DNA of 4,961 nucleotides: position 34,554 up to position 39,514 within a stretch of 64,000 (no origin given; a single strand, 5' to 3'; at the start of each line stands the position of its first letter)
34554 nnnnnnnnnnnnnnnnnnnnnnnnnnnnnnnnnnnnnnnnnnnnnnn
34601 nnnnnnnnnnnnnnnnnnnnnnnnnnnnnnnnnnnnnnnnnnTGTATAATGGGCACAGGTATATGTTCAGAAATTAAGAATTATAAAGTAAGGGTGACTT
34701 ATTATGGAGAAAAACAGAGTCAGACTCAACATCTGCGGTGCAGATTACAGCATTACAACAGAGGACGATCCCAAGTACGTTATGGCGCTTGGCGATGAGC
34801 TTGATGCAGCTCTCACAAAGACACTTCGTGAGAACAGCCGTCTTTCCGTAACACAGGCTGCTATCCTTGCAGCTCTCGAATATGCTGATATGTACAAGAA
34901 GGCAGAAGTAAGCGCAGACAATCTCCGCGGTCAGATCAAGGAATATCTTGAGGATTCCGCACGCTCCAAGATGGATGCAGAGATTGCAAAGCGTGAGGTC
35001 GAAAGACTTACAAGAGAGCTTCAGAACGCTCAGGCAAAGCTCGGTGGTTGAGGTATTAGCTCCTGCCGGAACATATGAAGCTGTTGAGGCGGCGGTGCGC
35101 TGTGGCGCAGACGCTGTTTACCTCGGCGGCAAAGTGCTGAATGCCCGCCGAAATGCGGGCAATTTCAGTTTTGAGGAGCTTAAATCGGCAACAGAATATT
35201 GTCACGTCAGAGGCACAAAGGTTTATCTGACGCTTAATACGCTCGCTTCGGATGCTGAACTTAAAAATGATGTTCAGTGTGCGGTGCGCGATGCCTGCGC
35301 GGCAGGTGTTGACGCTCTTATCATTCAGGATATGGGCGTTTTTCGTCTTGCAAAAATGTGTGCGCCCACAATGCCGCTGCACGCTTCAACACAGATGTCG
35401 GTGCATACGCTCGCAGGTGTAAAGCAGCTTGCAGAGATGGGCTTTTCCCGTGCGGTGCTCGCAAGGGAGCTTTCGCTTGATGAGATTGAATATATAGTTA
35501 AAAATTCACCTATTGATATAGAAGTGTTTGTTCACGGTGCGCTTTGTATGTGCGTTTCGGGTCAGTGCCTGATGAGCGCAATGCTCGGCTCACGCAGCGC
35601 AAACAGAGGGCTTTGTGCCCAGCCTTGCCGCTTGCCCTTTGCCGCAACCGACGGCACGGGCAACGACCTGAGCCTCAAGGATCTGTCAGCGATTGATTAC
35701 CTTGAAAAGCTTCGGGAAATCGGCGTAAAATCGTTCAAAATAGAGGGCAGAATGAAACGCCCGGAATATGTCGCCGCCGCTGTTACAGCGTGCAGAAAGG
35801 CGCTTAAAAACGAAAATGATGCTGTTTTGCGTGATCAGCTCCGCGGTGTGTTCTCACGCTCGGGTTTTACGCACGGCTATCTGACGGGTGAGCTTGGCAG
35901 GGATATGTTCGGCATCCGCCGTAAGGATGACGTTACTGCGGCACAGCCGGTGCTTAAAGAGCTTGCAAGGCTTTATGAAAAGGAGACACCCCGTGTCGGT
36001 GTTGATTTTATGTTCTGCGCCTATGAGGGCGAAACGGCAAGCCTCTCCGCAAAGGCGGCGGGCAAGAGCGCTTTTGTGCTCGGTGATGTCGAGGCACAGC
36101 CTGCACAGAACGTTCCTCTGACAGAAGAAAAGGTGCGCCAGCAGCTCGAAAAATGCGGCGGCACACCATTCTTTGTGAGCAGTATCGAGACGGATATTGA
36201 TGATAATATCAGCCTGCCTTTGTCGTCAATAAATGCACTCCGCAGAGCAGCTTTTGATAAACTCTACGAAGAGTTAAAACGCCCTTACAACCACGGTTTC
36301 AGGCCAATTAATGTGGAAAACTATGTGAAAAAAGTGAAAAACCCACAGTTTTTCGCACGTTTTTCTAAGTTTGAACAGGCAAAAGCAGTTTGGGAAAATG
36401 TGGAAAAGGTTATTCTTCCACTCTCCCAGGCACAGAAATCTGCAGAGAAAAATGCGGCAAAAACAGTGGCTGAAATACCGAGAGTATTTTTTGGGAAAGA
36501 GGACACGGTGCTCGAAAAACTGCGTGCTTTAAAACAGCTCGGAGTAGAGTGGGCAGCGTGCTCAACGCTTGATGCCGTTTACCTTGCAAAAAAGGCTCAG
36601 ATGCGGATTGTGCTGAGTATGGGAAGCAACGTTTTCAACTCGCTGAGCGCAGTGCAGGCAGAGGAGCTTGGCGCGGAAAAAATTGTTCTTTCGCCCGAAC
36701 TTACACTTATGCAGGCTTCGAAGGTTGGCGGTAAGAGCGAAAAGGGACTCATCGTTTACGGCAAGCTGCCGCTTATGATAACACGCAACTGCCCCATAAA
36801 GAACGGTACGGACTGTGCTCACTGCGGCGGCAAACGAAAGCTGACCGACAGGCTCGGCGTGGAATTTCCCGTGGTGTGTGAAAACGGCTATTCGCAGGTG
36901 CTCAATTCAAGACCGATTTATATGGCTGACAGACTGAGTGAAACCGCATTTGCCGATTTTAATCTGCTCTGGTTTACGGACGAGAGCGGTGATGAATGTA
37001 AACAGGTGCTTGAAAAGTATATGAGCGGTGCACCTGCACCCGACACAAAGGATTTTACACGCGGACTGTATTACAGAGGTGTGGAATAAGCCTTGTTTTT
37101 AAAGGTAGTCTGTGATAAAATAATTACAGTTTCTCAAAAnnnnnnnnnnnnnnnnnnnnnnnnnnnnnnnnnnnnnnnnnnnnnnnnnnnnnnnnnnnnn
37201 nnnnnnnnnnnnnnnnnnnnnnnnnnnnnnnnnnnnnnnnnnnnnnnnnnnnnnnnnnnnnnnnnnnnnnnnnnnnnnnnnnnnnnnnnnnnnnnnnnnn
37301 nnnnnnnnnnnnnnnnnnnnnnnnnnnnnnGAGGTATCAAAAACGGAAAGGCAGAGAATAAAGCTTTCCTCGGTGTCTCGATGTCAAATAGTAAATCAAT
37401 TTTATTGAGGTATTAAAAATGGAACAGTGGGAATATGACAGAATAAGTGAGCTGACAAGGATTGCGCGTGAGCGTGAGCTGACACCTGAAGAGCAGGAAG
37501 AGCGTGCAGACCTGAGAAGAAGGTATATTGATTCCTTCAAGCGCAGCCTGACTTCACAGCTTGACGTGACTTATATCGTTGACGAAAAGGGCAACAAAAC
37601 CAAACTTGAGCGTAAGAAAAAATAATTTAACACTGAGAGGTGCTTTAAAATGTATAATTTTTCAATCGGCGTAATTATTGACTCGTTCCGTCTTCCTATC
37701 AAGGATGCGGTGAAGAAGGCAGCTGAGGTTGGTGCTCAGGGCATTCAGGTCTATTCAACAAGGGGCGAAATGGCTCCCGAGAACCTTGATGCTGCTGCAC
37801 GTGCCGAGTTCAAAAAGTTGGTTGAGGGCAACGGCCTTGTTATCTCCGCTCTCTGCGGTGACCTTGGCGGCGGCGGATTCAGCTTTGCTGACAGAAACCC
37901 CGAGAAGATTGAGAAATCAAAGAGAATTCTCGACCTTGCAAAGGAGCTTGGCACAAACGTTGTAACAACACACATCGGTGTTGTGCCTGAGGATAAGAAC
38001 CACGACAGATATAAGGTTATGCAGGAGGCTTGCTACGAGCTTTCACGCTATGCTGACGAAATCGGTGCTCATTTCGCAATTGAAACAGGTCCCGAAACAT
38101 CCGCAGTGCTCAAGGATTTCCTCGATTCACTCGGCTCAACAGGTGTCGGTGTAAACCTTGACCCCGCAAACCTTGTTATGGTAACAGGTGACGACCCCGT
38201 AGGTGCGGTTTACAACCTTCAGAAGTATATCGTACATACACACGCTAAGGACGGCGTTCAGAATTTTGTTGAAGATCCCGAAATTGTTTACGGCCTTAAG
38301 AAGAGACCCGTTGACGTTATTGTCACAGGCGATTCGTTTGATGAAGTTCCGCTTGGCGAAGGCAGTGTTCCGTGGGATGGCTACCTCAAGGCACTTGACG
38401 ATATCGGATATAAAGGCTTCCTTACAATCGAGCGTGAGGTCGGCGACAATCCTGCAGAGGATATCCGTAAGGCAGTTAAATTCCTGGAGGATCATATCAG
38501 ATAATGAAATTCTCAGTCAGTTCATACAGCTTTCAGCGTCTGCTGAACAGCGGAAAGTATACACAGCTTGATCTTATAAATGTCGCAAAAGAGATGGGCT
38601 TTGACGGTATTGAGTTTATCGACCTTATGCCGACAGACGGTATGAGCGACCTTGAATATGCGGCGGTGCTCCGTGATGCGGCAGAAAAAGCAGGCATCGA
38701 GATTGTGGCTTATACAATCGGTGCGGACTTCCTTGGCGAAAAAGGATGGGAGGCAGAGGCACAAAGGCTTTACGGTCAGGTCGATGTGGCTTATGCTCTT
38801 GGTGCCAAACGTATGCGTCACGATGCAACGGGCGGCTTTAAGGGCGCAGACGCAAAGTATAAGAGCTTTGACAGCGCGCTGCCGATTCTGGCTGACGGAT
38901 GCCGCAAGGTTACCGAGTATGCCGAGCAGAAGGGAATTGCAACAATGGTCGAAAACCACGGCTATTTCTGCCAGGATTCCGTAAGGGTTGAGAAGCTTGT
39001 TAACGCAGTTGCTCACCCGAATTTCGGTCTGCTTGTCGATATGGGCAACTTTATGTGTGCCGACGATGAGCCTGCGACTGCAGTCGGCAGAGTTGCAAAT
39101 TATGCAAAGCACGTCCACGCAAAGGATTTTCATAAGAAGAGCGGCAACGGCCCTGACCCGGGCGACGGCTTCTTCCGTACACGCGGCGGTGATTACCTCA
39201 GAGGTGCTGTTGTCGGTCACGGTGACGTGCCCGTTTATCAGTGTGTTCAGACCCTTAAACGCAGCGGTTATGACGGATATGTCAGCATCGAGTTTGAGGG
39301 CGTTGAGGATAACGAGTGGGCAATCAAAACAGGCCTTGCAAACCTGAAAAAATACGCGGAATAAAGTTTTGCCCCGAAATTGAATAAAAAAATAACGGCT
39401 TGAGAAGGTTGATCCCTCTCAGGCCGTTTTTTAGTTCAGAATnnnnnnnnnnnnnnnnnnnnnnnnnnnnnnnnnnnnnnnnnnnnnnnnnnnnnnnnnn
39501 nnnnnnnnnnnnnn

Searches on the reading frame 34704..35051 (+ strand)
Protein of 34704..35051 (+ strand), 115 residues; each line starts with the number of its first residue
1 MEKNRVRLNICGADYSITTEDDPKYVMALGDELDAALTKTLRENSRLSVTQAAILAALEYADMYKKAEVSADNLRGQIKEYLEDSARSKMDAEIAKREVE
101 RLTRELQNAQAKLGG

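Call 10: search_protein_families(library=pfam, proteins=[window:34704-35051:+])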
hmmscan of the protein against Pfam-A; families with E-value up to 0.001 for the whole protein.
window:34704-35051:+ (115 aa): 1 family
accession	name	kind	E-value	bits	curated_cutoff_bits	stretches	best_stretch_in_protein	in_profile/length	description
PF05164.18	ZapA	-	9.9e-15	55.1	23.8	1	6-106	1-88/88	Cell division protein ZapA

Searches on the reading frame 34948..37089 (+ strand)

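Call 10: search_protein_families(library=pfam, proteins=[window:34948-37089:+])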
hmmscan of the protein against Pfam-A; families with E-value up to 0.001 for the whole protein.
window:34948-37089:+ (713 aa): 2 families
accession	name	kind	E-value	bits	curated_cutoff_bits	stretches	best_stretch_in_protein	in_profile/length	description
PF01136.24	Peptidase_U32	-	1.1e-75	254.4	22.4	2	112-315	7-230/233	Peptidase family U32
PF12392.13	DUF3656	-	7.1e-23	81.8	22.1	1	336-442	10-107/109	Collagenase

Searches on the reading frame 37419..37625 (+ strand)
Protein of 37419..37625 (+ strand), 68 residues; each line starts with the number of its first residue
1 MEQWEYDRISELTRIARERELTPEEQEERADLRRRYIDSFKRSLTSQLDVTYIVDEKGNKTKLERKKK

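Call 10: search_protein_families(library=pfam, proteins=[window:37419-37625:+])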
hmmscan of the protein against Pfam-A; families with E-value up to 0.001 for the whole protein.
window:37419-37625:+ (68 aa): 1 family
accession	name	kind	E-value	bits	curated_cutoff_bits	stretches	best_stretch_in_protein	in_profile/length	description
PF05979.17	DUF896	-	3.3e-17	62.6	24.2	1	7-61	4-58/64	Bacterial protein of unknown function (DUF896)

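Call 62: find_encoding_contigs(protein=window:37419-37625:+, flank=2500, max_places=10)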
Protein window:37419-37625:+ (68 aa): 23 contigs read that carry it; 10 places shown.
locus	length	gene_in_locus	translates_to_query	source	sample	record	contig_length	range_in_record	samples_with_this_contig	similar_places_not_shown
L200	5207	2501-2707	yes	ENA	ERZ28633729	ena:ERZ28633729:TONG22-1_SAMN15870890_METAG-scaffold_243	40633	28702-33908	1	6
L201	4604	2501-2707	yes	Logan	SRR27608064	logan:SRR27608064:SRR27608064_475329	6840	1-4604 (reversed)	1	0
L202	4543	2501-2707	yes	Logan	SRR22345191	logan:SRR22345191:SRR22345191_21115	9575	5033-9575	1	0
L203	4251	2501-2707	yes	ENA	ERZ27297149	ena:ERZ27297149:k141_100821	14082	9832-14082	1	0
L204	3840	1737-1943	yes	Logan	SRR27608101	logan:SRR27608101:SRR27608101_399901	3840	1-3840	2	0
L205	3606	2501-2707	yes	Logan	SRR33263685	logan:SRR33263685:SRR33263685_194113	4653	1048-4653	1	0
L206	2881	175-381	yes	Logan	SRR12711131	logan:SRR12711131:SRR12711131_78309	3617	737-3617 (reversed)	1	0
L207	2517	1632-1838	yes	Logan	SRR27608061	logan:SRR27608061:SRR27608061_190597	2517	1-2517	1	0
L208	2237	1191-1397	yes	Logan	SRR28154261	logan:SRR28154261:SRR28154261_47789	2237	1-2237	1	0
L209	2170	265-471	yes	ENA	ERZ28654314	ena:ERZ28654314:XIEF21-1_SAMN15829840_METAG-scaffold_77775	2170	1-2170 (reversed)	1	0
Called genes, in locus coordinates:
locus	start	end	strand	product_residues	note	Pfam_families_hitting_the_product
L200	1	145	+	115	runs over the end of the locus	PF05164:ZapA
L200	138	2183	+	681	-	PF01136:Peptidase_U32, PF12392:DUF3656, PF01136:Peptidase_U32 (weak)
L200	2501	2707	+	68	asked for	PF05979:DUF896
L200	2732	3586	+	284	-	PF01261:AP_endonuc_2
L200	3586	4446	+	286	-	PF01261:AP_endonuc_2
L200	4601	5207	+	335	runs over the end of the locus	PF00877:NLPC_P60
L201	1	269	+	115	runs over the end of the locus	PF05164:ZapA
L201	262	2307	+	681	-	PF01136:Peptidase_U32, PF12392:DUF3656, PF01136:Peptidase_U32 (weak)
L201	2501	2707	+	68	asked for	PF05979:DUF896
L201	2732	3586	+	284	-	PF01261:AP_endonuc_2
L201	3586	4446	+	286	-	PF01261:AP_endonuc_2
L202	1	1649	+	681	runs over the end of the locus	PF01136:Peptidase_U32, PF12392:DUF3656, PF01136:Peptidase_U32 (weak)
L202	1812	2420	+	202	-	-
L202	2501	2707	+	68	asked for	PF05979:DUF896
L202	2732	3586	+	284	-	PF01261:AP_endonuc_2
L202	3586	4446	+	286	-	PF01261:AP_endonuc_2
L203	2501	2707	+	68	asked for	PF05979:DUF896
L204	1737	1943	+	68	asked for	PF05979:DUF896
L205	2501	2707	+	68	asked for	PF05979:DUF896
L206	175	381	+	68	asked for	PF05979:DUF896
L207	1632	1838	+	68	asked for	PF05979:DUF896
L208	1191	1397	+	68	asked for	PF05979:DUF896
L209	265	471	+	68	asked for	PF05979:DUF896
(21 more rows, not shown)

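Call 69: search_protein_families(library=ncbifam, proteins=[L202:1812-2420:+], max_evalue=0.01)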
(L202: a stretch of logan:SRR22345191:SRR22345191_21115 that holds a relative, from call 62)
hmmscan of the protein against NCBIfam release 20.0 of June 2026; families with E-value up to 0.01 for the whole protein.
L202:1812-2420:+ (202 aa): 0 families

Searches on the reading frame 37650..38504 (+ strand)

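Call 10: search_protein_families(library=pfam, proteins=[window:37650-38504:+])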
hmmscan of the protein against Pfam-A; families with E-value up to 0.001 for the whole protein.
window:37650-38504:+ (284 aa): 1 family
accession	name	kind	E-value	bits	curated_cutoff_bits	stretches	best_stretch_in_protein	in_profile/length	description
PF01261.30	AP_endonuc_2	-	1.4e-37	130.2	31.1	1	21-281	1-248/249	Xylose isomerase-like TIM barrel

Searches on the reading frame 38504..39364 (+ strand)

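Call 10: search_protein_families(library=pfam, proteins=[window:38504-39364:+])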
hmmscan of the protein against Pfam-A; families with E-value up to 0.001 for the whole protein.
window:38504-39364:+ (286 aa): 1 family
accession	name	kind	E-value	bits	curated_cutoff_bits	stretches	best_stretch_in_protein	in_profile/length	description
PF01261.30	AP_endonuc_2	-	2.5e-33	116.3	31.1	1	27-283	3-248/249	Xylose isomerase-like TIM barrel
